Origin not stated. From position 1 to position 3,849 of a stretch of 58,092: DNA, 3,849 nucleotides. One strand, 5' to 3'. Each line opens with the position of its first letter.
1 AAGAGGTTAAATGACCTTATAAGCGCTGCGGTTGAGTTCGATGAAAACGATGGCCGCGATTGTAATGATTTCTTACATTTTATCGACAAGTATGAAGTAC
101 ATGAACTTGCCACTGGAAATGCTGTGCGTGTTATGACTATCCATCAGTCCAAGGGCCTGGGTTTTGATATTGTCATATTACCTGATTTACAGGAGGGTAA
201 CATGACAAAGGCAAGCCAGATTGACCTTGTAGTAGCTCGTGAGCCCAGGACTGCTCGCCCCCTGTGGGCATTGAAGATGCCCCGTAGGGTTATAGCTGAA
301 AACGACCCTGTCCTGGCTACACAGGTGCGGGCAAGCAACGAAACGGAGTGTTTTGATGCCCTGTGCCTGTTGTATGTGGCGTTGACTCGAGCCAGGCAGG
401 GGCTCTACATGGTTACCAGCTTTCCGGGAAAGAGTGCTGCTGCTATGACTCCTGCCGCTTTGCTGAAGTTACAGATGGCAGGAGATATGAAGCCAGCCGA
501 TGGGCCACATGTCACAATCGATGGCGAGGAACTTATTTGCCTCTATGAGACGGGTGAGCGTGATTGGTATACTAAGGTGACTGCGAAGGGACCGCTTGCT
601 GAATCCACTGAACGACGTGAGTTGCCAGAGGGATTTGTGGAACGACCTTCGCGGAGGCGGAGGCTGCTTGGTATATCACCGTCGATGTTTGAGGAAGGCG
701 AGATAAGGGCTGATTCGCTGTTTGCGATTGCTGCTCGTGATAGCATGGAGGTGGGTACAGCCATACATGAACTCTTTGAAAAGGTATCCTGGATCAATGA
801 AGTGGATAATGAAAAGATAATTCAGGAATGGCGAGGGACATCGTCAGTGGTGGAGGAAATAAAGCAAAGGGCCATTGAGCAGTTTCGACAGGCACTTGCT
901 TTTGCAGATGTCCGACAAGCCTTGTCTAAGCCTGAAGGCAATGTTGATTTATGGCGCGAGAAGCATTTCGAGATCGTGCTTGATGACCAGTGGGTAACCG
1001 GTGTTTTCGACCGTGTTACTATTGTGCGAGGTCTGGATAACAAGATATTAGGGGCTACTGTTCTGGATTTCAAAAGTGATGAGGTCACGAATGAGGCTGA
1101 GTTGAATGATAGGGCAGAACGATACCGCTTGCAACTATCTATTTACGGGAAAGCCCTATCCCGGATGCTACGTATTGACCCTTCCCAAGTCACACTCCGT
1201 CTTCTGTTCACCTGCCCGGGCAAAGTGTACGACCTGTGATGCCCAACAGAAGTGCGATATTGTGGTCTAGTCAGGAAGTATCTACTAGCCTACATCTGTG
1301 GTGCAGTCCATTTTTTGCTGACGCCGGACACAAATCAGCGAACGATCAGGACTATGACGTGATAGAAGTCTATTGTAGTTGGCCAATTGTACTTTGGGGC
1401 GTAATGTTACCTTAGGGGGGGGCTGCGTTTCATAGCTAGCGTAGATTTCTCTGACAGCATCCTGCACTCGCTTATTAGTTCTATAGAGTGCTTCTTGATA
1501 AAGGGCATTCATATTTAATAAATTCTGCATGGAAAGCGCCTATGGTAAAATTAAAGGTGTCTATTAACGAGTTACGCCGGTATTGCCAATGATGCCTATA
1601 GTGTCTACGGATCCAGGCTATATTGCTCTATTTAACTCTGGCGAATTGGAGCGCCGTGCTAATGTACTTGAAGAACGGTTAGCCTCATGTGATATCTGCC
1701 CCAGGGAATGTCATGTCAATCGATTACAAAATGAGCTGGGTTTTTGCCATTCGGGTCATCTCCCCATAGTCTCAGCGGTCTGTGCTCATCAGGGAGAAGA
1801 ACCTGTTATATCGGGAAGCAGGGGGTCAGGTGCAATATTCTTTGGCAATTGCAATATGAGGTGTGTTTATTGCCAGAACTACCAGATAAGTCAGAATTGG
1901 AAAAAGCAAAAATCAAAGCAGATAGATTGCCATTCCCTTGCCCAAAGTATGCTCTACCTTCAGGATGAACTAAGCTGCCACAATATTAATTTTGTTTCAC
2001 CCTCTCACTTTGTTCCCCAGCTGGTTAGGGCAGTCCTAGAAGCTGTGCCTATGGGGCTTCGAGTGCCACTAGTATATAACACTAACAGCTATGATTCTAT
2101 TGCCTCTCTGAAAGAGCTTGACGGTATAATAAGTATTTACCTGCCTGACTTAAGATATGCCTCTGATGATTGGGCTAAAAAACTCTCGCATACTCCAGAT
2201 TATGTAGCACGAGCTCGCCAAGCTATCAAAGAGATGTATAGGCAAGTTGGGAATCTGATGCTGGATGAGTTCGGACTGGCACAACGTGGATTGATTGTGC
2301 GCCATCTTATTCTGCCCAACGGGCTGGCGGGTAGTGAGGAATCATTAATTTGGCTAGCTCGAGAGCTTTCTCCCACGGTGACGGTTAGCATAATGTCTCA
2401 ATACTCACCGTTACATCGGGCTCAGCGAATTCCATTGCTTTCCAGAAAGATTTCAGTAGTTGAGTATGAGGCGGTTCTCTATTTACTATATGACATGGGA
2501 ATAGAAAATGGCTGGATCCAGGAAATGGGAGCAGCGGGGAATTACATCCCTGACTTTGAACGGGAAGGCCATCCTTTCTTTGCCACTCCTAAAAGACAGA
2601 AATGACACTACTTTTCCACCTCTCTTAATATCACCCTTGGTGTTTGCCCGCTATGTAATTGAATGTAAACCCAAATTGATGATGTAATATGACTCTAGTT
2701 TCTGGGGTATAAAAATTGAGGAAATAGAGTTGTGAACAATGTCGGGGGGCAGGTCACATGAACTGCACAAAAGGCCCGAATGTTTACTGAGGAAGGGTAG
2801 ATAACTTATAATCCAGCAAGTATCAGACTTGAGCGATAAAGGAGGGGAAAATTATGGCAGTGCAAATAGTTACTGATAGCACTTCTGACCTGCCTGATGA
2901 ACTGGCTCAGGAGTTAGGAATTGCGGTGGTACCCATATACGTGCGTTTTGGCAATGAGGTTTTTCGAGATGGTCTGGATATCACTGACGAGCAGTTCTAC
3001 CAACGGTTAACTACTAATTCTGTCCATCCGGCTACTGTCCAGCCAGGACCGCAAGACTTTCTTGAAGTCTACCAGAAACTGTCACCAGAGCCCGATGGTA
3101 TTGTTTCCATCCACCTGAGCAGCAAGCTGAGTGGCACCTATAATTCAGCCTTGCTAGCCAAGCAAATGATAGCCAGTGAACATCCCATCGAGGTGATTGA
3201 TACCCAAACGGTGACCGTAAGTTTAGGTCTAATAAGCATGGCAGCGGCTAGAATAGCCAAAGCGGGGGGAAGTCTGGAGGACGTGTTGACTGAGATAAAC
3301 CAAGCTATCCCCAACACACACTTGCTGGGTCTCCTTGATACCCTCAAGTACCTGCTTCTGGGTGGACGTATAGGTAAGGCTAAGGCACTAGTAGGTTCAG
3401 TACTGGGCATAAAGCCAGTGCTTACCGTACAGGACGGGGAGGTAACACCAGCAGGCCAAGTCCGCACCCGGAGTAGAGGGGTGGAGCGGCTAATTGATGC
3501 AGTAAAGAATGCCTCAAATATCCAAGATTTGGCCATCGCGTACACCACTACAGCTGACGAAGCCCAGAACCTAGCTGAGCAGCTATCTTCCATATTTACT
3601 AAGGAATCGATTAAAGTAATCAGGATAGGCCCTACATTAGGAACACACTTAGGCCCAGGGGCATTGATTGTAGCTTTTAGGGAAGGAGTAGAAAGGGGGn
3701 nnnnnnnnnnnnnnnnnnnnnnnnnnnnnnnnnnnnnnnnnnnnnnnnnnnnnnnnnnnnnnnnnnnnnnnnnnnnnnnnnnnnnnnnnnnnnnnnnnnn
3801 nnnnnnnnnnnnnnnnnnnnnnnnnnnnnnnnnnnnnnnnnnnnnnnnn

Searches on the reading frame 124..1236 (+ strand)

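Call 103: search_protein_families(library=pfam, proteins=[window:124-1236:+], max_evalue=0.001)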
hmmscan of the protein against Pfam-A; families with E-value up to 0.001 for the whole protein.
window:124-1236:+ (371 aa): 3 families
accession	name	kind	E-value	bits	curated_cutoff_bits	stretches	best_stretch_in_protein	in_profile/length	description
PF13361.12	UvrD_C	-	9.3e-12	45.5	25.6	1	2-98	288-347/350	UvrD-like helicase C-terminal domain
PF13538.12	UvrD_C_2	-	8.9e-10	38.7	27.4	0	2-25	3-28/52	UvrD-like helicase C-terminal domain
PF12705.13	PDDEXK_1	-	3.4e-06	27.6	22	1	206-349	33-175/247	PD-(D/E)XK nuclease superfamily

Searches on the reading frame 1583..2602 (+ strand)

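Call 103: search_protein_families(library=pfam, proteins=[window:1583-2602:+], max_evalue=0.001)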
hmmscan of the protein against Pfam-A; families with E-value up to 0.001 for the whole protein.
window:1583-2602:+ (340 aa): 1 family
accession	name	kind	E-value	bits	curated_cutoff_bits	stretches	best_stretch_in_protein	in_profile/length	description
PF04055.27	Radical_SAM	-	4.9e-06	27.3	29.5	1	85-218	2-139/166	Radical SAM superfamily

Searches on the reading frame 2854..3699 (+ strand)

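Call 103: search_protein_families(library=pfam, proteins=[window:2854-3699:+], max_evalue=0.001)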
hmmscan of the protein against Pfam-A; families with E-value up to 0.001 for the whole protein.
window:2854-3699:+ (282 aa): 1 family
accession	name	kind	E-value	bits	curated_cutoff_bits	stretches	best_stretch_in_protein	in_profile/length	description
PF02645.21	DegV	-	9.2e-83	278.2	27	1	3-275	2-277/280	Uncharacterised protein, DegV family COG1307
